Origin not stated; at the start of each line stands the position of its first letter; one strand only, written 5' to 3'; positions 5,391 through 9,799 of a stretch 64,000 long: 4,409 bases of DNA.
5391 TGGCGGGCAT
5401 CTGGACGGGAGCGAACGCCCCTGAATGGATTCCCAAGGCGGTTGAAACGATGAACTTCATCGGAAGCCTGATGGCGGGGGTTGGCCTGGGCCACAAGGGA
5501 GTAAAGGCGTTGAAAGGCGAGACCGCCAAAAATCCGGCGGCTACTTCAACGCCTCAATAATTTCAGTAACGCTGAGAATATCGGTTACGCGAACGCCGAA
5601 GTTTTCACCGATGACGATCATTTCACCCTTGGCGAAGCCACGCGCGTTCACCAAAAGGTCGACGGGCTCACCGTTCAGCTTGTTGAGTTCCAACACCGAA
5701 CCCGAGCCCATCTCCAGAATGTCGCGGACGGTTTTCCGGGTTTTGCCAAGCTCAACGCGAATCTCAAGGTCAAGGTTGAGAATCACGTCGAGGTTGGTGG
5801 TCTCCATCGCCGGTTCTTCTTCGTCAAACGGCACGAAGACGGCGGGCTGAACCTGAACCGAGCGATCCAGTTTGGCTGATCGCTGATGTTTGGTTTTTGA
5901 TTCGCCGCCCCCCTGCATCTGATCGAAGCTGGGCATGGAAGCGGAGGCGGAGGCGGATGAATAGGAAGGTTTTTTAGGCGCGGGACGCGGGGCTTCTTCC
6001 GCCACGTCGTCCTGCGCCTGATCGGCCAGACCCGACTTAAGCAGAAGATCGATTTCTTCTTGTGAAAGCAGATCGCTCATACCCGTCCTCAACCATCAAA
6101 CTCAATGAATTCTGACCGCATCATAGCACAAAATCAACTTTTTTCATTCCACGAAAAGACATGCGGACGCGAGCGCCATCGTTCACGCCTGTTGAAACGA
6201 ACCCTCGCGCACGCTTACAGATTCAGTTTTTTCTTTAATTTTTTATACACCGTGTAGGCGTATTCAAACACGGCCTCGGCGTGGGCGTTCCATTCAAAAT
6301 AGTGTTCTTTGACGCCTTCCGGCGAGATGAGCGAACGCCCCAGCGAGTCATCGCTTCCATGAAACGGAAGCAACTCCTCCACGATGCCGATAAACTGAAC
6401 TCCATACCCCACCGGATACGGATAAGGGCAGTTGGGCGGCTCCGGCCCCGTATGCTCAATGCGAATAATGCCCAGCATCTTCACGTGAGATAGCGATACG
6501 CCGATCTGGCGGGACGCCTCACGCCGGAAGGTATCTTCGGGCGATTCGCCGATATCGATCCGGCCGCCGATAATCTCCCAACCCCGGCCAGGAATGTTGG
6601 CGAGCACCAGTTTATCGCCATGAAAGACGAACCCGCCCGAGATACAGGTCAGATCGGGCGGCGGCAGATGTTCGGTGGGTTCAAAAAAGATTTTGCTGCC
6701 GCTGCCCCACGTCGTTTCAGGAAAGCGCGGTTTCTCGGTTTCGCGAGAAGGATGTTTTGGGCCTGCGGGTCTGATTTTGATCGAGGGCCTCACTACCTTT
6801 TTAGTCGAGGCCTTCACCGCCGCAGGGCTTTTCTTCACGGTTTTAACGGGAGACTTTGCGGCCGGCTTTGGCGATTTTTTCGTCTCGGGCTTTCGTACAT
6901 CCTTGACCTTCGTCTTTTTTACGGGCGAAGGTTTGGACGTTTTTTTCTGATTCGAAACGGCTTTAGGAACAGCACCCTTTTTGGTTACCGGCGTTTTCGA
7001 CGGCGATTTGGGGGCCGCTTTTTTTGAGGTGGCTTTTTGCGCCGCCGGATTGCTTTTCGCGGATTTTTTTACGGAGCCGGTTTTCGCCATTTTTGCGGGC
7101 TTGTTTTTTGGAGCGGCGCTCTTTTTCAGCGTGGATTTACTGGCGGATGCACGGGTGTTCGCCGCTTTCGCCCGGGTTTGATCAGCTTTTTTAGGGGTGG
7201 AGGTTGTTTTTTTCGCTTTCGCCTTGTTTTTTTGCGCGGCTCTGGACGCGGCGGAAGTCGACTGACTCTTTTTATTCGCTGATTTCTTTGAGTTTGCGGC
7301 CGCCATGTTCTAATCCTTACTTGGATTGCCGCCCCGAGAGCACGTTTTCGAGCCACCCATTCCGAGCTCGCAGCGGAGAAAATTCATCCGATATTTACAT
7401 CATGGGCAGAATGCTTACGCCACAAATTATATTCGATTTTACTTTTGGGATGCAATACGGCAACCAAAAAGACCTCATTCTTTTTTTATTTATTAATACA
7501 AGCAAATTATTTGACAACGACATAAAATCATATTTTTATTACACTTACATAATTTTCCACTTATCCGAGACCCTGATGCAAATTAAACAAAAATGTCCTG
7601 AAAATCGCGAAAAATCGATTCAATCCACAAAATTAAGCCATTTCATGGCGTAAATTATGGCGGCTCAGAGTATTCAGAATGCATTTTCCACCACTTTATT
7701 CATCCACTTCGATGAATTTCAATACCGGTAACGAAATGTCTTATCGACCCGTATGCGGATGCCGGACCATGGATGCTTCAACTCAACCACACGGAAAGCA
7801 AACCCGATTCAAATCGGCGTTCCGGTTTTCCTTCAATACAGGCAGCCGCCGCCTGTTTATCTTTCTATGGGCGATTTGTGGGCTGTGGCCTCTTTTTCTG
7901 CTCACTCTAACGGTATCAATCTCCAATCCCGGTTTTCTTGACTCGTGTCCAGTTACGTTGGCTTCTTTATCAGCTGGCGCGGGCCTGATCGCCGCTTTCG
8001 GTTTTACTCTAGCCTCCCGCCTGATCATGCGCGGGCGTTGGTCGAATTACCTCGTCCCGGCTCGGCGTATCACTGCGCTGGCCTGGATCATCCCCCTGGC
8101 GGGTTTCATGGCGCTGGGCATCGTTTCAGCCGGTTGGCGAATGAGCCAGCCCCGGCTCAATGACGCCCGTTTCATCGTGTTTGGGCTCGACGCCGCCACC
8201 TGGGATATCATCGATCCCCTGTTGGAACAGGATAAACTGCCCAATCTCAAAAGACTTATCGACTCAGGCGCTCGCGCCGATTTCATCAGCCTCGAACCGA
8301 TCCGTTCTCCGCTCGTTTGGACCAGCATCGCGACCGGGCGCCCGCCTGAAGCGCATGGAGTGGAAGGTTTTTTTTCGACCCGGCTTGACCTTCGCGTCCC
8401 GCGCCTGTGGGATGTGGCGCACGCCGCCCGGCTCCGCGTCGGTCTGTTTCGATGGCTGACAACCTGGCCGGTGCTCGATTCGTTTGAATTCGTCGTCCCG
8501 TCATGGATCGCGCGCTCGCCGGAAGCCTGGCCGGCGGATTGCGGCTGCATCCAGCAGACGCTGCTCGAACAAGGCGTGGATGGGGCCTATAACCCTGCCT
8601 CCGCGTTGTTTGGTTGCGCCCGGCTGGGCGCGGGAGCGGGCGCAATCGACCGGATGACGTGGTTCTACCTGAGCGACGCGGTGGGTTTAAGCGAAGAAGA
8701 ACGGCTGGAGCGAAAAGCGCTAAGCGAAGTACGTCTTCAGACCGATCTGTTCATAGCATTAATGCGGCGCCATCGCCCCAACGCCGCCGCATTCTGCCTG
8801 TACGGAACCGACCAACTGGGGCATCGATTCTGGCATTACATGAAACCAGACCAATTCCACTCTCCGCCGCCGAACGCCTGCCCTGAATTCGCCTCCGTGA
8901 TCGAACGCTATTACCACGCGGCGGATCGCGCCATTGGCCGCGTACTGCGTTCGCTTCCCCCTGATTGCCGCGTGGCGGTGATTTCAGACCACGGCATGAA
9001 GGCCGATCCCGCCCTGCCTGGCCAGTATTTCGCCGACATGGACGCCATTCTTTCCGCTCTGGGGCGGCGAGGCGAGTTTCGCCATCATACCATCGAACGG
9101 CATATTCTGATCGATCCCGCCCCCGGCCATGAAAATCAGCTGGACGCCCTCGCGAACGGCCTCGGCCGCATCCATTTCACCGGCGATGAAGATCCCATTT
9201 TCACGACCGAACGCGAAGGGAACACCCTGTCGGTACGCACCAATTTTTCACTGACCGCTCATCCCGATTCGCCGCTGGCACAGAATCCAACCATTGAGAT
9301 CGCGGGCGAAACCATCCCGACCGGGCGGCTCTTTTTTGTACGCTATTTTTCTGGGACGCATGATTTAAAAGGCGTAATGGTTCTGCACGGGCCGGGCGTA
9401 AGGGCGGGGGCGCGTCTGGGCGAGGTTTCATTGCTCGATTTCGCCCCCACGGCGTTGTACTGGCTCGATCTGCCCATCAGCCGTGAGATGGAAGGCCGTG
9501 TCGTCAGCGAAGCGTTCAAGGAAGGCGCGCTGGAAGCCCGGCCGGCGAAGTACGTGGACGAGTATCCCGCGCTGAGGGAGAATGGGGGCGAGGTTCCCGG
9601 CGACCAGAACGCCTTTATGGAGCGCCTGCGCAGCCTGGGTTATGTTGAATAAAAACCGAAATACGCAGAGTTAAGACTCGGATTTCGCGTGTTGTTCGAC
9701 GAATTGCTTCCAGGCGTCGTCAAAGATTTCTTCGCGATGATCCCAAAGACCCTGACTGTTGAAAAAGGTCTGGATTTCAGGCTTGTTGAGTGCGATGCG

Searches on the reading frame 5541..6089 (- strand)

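Call 11: search_protein_families(library=pfam, proteins=[window:5541-6089:-], max_evalue=0.001)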
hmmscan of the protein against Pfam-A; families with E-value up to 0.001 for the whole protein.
window:5541-6089:- (182 aa): 1 family
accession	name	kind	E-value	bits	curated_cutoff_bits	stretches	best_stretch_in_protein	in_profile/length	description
PF01052.25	FliMN_C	-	9.3e-22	77.2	23.8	1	103-172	3-72/73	Type III flagellar switch regulator (C-ring) FliN C-term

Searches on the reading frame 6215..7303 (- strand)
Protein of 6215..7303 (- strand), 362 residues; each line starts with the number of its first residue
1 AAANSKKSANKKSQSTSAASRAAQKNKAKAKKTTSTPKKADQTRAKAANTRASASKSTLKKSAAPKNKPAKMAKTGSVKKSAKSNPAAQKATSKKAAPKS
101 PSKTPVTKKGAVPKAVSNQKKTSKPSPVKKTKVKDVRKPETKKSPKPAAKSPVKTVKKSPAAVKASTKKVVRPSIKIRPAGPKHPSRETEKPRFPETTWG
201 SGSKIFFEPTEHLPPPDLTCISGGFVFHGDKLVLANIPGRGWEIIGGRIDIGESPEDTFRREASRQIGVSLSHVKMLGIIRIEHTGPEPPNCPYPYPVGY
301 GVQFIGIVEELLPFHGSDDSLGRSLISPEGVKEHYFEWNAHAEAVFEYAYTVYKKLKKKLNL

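Call 11: search_protein_families(library=pfam, proteins=[window:6215-7303:-], max_evalue=0.001)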
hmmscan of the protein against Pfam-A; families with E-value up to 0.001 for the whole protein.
window:6215-7303:- (362 aa): 1 family
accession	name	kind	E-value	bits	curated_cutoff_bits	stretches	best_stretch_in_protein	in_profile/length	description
PF00293.34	NUDIX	-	1.3e-07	32.1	21.1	1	232-291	17-80/134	NUDIX domain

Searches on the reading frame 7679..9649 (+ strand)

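Call 11: search_protein_families(library=pfam, proteins=[window:7679-9649:+], max_evalue=0.001)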
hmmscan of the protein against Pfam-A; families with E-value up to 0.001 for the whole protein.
window:7679-9649:+ (657 aa): 1 family
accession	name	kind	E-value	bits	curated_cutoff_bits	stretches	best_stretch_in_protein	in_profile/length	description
PF01663.27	Phosphodiest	-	2.6e-23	83.6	23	1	166-442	2-223/342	Type I phosphodiesterase / nucleotide pyrophosphatase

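Call 57: search_protein_families(library=ncbifam, proteins=[window:7679-9649:+], max_evalue=0.01)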
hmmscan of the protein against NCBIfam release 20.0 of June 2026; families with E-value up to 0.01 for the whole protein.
window:7679-9649:+ (657 aa): 1 family
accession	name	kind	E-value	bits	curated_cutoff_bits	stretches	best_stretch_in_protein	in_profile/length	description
TIGR02335.1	hydr_PhnA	equivalog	0.0043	16.2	407.55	0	159-233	9-83/408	phosphonoacetate hydrolase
